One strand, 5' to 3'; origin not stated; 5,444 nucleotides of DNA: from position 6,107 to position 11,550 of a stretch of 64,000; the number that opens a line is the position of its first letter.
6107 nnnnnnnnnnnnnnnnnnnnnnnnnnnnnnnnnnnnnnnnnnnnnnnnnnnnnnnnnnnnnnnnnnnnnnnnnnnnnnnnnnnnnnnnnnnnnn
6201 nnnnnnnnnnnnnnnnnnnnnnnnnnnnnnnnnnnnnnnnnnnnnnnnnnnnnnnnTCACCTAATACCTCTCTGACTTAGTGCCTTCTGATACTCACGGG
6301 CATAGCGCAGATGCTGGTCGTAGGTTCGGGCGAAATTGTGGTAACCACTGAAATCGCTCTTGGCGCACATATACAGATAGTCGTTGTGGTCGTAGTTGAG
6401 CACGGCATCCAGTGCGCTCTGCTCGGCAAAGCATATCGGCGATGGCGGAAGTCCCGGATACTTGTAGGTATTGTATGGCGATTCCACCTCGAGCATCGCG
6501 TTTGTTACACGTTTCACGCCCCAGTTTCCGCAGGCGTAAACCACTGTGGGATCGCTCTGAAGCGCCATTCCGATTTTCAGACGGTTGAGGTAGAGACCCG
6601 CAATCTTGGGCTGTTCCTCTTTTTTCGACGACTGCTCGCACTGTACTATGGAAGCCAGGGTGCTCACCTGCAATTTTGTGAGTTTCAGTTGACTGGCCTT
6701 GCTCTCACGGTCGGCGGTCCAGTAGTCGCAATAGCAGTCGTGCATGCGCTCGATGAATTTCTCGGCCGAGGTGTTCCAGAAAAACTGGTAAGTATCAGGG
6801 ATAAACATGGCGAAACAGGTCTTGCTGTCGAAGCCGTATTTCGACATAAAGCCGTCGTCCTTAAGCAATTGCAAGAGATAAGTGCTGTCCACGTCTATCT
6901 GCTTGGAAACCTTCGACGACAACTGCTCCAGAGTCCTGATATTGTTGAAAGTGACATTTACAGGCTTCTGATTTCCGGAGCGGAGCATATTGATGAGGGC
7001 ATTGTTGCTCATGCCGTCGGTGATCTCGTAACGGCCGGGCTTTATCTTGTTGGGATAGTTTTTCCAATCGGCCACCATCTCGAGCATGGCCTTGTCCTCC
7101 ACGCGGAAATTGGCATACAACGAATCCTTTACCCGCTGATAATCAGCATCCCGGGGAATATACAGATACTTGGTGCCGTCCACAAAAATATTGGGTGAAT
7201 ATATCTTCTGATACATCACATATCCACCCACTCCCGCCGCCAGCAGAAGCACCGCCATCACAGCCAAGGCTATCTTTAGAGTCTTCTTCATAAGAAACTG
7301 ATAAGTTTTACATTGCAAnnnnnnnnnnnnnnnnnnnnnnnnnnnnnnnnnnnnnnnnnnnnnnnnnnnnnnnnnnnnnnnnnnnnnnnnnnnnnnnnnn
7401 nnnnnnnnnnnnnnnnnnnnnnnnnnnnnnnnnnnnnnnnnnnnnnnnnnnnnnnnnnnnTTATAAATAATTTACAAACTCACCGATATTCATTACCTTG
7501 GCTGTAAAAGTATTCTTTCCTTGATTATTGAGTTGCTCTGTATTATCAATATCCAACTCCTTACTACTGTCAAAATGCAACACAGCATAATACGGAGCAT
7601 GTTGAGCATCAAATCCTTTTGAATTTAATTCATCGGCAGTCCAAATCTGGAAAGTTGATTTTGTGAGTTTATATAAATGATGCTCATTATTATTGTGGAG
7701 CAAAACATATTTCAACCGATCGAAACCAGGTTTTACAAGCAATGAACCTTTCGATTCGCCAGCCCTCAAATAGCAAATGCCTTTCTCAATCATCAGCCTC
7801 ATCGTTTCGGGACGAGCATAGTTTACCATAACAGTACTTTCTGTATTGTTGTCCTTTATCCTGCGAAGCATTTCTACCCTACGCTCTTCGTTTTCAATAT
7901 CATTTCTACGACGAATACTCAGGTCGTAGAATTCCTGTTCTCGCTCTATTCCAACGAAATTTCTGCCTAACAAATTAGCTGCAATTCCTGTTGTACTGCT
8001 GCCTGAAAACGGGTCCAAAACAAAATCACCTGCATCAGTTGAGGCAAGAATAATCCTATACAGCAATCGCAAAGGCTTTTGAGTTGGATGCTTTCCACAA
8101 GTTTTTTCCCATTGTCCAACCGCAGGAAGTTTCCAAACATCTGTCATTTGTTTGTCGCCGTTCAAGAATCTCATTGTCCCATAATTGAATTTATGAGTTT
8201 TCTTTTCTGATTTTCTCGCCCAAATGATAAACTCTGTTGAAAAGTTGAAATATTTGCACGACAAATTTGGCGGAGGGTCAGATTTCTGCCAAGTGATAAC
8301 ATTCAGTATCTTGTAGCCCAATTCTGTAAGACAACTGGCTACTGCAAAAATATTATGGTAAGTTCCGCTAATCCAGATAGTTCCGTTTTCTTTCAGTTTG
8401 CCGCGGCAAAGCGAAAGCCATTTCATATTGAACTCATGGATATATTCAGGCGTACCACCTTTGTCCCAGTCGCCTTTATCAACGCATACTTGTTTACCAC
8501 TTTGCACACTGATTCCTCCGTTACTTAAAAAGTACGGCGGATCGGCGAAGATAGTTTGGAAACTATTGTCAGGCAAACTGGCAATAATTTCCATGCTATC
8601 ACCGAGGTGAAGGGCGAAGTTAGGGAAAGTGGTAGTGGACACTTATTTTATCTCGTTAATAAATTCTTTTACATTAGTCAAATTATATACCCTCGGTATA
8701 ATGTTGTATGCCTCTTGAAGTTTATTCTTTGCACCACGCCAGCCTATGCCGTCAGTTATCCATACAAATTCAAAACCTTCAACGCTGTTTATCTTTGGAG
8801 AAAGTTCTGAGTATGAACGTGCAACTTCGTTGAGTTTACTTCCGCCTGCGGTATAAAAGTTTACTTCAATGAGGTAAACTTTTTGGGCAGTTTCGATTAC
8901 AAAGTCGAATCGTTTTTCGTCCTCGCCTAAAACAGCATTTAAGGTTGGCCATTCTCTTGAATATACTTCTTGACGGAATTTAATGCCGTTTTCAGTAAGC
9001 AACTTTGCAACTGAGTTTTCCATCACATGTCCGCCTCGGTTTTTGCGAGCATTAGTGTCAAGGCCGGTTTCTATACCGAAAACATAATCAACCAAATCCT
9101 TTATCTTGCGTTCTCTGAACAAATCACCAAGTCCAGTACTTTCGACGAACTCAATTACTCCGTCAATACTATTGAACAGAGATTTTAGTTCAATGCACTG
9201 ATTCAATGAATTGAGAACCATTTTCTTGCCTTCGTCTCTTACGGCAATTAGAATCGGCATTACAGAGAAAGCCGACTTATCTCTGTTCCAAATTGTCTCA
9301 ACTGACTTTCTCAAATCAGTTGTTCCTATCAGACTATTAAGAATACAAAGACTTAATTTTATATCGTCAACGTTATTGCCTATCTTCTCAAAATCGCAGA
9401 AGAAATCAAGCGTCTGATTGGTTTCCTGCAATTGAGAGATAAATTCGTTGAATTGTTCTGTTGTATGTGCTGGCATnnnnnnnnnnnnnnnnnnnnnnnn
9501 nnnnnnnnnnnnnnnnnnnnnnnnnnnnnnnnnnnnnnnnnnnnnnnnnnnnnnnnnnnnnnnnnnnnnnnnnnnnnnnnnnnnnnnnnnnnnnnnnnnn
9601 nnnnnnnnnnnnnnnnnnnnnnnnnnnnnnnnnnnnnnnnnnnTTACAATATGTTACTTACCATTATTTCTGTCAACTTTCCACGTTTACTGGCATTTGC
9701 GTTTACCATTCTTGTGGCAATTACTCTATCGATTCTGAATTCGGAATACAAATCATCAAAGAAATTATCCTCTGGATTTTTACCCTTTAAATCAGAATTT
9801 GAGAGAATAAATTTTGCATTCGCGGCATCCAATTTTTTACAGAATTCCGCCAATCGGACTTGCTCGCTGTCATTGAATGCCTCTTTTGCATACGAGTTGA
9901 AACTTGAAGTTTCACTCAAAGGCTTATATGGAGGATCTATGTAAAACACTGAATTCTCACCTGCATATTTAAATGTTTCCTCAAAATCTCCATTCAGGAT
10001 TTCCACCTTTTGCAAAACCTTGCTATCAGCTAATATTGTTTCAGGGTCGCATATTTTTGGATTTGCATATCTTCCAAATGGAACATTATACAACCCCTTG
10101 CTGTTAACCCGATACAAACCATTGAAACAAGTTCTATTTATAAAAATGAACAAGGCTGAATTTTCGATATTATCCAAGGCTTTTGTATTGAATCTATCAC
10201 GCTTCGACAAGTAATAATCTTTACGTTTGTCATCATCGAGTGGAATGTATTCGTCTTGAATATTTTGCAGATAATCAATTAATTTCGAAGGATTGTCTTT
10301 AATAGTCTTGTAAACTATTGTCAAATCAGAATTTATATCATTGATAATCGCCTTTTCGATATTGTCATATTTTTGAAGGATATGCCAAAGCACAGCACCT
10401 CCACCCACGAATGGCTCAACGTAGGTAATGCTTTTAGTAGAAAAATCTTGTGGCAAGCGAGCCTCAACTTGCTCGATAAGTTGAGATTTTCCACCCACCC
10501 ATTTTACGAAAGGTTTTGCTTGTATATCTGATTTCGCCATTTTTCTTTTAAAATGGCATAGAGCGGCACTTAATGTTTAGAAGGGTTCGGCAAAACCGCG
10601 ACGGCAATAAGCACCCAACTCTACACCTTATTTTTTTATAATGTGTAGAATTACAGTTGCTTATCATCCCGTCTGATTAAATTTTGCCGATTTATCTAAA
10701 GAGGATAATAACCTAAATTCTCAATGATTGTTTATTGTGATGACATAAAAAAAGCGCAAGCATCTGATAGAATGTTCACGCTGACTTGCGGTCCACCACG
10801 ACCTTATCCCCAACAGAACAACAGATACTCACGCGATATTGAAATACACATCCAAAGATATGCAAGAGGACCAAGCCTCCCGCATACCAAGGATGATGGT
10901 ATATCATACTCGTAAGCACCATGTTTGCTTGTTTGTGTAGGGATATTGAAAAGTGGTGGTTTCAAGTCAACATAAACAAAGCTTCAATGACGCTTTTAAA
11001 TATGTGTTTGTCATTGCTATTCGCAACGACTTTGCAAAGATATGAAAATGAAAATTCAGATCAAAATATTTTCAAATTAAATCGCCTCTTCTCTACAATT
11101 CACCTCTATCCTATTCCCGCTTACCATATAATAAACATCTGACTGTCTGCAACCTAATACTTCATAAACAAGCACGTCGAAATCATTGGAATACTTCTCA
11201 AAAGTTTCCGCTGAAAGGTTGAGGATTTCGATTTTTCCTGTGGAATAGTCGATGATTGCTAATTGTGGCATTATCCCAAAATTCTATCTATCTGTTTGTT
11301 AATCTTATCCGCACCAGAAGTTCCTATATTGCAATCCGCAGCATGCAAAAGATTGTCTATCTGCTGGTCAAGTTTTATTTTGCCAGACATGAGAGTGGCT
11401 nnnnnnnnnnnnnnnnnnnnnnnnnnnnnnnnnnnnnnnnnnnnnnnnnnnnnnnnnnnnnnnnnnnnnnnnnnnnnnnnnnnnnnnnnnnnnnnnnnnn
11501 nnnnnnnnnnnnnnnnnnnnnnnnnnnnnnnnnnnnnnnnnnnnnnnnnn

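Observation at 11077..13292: Three-gene ABC-ATPase / DUF4435-Toprim / 64-aa operon: a PARIS-like (AriA/AriB) defence candidate with an extra coupled small gene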

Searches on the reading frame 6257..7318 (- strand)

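Call 99: search_protein_families(library=pfam, proteins=[window:6257-7318:-], max_evalue=0.00001)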
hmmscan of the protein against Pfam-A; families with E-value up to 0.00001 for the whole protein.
window:6257-7318:- (353 aa): 1 family
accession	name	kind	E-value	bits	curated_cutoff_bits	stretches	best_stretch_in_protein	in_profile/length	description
PF02618.21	YceG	-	5.4e-79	265.9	32.4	1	53-341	2-274/275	YceG-like family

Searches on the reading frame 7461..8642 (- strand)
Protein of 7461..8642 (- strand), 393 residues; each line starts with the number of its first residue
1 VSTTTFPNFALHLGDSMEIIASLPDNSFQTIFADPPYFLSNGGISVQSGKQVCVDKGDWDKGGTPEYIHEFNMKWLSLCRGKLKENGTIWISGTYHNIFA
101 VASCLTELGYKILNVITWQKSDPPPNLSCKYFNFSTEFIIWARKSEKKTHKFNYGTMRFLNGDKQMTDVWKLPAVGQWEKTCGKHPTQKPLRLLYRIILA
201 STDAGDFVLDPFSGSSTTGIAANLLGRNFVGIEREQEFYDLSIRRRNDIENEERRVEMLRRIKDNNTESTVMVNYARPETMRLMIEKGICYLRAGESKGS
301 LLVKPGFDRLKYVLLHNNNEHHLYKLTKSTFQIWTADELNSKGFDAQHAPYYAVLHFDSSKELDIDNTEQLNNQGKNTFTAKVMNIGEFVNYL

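Call 99: search_protein_families(library=pfam, proteins=[window:7461-8642:-], max_evalue=0.00001)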
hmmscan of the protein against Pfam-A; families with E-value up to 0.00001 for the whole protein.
window:7461-8642:- (393 aa): 1 family
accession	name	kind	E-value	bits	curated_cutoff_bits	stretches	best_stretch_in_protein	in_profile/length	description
PF01555.25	N6_N4_Mtase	-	3.9e-57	194.2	26.7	1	29-242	2-219/221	DNA methylase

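Call 100: search_protein_families(library=padloc, proteins=[window:7461-8642:-], max_evalue=0.00001)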
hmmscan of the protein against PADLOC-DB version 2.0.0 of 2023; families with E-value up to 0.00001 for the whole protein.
window:7461-8642:- (393 aa): 50 families (the best 25 are shown)
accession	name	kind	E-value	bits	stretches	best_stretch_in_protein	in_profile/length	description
PDLC03371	MTase_II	-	2.6e-92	307.1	1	8-252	10-258/260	Type II methyltransferase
PDLC03216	MTase_II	-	2.1e-72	242.1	1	12-258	15-267/364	Type II methyltransferase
PDLC03738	oMTase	-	2.7e-68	228.4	1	13-272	25-289/376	orphan methyltransferase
PDLC03299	MTase_II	-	2.2e-38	130.5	2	134-269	143-283/296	Type II methyltransferase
PDLC03302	MTase_II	-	2.4e-34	117.1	1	15-253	11-267/626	Type II methyltransferase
PDLC03279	MTase_II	-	1.5e-30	104.1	1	14-247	362-585/587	Type II methyltransferase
PDLC03387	MTase_II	-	2.2e-29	100.5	1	101-253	131-283/289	Type II methyltransferase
PDLC03320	MTase_II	-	1.1e-26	91.7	2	131-253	159-281/289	Type II methyltransferase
PDLC03353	MTase_II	-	3.8e-23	80.3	1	13-246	14-250/260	Type II methyltransferase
PDLC03265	MTase_II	-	6.2e-23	79.8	1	160-248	245-330/333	Type II methyltransferase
PDLC03339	MTase_II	-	6.4e-23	79.1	1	165-246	190-271/399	Type II methyltransferase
PDLC03300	MTase_II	-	4.9e-21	73.1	1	164-248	194-278/302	Type II methyltransferase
PDLC03238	MTase_II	-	3.3e-18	63.9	1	165-263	284-380/428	Type II methyltransferase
PDLC03228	MTase_II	-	5.3e-18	63.7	1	176-244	134-203/227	Type II methyltransferase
PDLC03354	MTase_II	-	1.1e-16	58.9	1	164-243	305-379/425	Type II methyltransferase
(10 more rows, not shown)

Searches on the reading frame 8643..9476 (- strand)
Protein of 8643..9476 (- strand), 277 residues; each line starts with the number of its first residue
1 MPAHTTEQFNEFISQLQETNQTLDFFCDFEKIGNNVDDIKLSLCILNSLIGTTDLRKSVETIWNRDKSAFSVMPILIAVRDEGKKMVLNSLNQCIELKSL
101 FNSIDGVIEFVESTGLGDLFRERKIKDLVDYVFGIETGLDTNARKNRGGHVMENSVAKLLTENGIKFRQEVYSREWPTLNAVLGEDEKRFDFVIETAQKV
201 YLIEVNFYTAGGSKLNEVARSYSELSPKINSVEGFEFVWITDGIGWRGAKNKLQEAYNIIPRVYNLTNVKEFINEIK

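Call 99: search_protein_families(library=pfam, proteins=[window:8643-9476:-], max_evalue=0.00001)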
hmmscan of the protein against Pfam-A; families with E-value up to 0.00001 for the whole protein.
window:8643-9476:- (277 aa): 1 family
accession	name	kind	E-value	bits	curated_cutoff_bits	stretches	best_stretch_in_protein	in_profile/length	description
PF04556.18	DpnII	-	1.7e-100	336.3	23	1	8-274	1-277/278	DpnII restriction endonuclease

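Call 100: search_protein_families(library=padloc, proteins=[window:8643-9476:-], max_evalue=0.00001)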
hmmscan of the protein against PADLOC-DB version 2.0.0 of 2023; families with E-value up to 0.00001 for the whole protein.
window:8643-9476:- (277 aa): 2 families
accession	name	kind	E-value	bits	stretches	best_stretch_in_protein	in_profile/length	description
PDLC03548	REase_II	-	5.3e-89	296.4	1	5-276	3-287/290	Type II restriction enzyme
PDLC03569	REase_II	-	2.4e-33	114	1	107-271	23-197/205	Type II restriction enzyme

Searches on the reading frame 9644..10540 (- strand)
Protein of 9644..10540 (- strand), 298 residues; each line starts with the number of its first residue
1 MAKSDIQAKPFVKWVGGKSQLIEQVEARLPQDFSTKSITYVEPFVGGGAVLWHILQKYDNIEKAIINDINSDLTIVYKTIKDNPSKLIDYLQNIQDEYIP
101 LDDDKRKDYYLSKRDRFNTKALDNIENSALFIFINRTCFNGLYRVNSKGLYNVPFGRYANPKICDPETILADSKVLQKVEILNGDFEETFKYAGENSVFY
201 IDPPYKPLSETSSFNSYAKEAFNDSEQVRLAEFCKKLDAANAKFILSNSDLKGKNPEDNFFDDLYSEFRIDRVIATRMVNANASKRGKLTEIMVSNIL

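Call 99: search_protein_families(library=pfam, proteins=[window:9644-10540:-], max_evalue=0.00001)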
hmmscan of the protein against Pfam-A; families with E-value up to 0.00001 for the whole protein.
window:9644-10540:- (298 aa): 1 family
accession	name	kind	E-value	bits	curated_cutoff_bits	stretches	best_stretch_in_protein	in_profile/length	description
PF02086.21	MethyltransfD12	-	3.5e-63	214.1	22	1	14-277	1-251/253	D12 class N6 adenine-specific DNA methyltransferase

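Call 100: search_protein_families(library=padloc, proteins=[window:9644-10540:-], max_evalue=0.00001)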
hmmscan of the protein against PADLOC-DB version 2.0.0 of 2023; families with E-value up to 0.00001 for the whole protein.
window:9644-10540:- (298 aa): 21 families
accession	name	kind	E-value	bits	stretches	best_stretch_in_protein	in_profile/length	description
PDLC03735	oMTase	-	2.2e-99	330.5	1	1-296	1-281/284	orphan methyltransferase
PDLC03294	MTase_II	-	4.4e-98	326.2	1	7-296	3-270/272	Type II methyltransferase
PDLC03729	oMTase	-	2.5e-61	205.6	1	7-293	3-265/275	orphan methyltransferase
PDLC03261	MTase_II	-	1.8e-56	189.7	1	4-287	20-278/643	Type II methyltransferase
PDLC03266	MTase_II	-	7.9e-52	174.5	1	4-295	10-282/285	Type II methyltransferase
PDLC03247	MTase_II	-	1.2e-31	108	1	11-236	5-213/282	Type II methyltransferase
PDLC03264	MTase_II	-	3.7e-31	106.5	1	8-297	11-283/306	Type II methyltransferase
PDLC03344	MTase_II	-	9.5e-27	91.7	1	8-170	3-152/154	Type II methyltransferase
PDLC03383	MTase_II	-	4.2e-21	73.7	1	12-296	22-312/318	Type II methyltransferase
PDLC03717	oMTase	-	9.1e-21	72.5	1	11-295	5-264/285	orphan methyltransferase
PDLC03349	MTase_II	-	1.4e-20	71.7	2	105-239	169-304/374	Type II methyltransferase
PDLC03287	MTase_II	-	1.1e-19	68.7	1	9-296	364-640/646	Type II methyltransferase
PDLC03302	MTase_II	-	1.3e-17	61.8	1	11-265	362-594/626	Type II methyltransferase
PDLC04018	PD-Lambda-5_B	-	9.3e-17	59.2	1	13-250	9-235/291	-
PDLC03253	MTase_II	-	1.3e-14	52.5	1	8-236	3-204/253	Type II methyltransferase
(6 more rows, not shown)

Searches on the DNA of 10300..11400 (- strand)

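Call 41: search_rna_families(source=window, start=10300, end=11400, threshold=evalue, max_evalue=10, show_alignments=2)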
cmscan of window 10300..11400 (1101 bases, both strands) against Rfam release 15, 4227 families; matches with E-value up to 10: 3.
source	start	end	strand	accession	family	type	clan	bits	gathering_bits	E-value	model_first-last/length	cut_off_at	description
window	11321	11383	+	RF02074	STnc240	Gene; sRNA;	-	18.6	55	9.6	1-77/77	no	Enterobacterial sRNA STnc240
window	10949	10997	+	RF03154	twister-P3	Gene; ribozyme;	CL00120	17.1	39.9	2.8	1-73/73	no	type-P3 twister ribozyme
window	10798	10913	-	RF01637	ceN47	Gene; snRNA; snoRNA; CD-box;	-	14.3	35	3.2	1-155/155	no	Nematode snoRNA ceN47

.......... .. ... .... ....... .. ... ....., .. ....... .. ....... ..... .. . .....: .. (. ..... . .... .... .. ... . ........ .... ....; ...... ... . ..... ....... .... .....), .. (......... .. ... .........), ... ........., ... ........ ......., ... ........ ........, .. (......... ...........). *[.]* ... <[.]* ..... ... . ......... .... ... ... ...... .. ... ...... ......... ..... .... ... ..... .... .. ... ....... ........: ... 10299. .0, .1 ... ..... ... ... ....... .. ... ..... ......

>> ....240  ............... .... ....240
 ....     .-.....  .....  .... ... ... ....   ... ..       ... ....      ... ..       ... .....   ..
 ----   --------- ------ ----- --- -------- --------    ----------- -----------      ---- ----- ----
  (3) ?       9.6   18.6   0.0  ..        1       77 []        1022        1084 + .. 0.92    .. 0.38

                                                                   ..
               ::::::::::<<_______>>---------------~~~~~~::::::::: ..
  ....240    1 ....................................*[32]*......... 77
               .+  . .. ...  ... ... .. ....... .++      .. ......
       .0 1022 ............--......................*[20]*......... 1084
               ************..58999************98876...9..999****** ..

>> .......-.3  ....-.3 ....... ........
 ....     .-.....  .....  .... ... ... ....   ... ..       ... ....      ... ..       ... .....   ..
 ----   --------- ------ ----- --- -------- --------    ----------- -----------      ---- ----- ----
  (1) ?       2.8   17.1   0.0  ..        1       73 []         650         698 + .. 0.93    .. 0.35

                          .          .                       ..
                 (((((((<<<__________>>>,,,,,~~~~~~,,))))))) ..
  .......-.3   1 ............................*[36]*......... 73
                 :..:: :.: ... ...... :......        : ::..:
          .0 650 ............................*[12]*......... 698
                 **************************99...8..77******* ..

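Call 91: search_dna_similar(query=window:10541-11271:-, collection=plasmids, mode=distant, max_evalue=0.001)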
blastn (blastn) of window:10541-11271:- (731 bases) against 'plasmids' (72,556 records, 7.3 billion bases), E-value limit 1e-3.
No match.

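Call 92: search_dna_similar(query=window:10541-11271:-, collection=phages, mode=distant, max_evalue=0.001)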
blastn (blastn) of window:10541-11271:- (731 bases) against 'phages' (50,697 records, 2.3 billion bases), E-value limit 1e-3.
No match.

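Call 97: build_rna_model(alignment_id=A6, structure=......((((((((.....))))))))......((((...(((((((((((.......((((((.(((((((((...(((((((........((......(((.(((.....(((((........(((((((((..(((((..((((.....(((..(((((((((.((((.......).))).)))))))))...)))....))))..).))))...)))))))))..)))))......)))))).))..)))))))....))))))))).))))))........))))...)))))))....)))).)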
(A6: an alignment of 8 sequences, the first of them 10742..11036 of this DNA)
Model R1 built from alignment A6 (8 sequences, 309 columns); structure: as given.
model positions 295; base pairs 92; branch points 1; effective number of sequences 0.96; information 0.59 bits per position. Calibrated on 0.2 Mb of random sequence (short: E-values are rough).
structure used (alignment columns):
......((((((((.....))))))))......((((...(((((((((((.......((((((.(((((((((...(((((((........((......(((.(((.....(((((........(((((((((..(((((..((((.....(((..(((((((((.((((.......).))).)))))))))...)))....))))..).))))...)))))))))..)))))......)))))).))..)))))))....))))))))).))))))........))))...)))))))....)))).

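Call 98: search_with_rna_model(model_id=R1, sources=[window, L001, L002, L003, L004, L005, L006, L007, L008, L009, L010, L011, L012, L013, L016, L017, L018, L019, L038, L039, L040], max_evalue=1)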
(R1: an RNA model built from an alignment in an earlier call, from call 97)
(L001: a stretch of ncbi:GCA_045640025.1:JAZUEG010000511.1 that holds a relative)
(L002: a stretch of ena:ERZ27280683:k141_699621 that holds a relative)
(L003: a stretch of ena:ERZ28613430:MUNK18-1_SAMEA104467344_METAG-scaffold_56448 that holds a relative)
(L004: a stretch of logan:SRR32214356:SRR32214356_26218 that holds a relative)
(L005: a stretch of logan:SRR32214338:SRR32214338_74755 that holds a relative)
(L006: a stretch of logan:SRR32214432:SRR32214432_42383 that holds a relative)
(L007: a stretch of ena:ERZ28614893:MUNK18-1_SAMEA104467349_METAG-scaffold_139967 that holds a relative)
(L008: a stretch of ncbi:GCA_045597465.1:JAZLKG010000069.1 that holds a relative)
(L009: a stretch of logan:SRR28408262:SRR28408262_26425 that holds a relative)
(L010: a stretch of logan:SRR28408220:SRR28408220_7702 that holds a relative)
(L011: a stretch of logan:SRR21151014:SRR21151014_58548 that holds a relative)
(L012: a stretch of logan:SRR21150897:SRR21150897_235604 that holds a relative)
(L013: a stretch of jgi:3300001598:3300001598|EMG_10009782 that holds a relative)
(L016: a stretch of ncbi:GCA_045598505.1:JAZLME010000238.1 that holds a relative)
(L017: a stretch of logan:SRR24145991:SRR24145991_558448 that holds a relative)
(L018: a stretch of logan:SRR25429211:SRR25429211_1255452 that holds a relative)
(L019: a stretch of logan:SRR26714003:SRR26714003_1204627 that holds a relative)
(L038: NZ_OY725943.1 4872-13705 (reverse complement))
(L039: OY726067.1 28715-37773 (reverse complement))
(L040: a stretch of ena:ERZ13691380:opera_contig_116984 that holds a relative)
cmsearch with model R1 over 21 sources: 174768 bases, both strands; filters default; matches with E-value up to 1: 15.
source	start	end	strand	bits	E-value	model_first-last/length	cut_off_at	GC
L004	535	826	+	328.6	2.7e-99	1-295/295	no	0.4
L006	646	937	+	328.6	2.7e-99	1-295/295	no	0.4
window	10742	11036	-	327.9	4.5e-99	1-295/295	no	0.41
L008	6251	6545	+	326.1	1.6e-98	1-295/295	no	0.41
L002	945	1237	+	323.8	8.4e-98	1-295/295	no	0.41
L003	987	1279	+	323.8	8.4e-98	1-295/295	no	0.41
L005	342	634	+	323.8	8.4e-98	1-295/295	no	0.41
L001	2326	2627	+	316.4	1.6e-95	1-295/295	no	0.4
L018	700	997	+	304.9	5.3e-92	1-295/295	no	0.4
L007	910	1074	+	133.9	1.3e-39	1-168/295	3'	0.39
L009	1663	1763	+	15.7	0.0023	1-295/295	no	0.33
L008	6725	6870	+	14.1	0.007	1-295/295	no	0.38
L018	819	916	-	14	0.0076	117-214/295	no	0.42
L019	524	624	+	12.4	0.023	1-295/295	no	0.33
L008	6922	7017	+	8.4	0.4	1-295/295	no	0.27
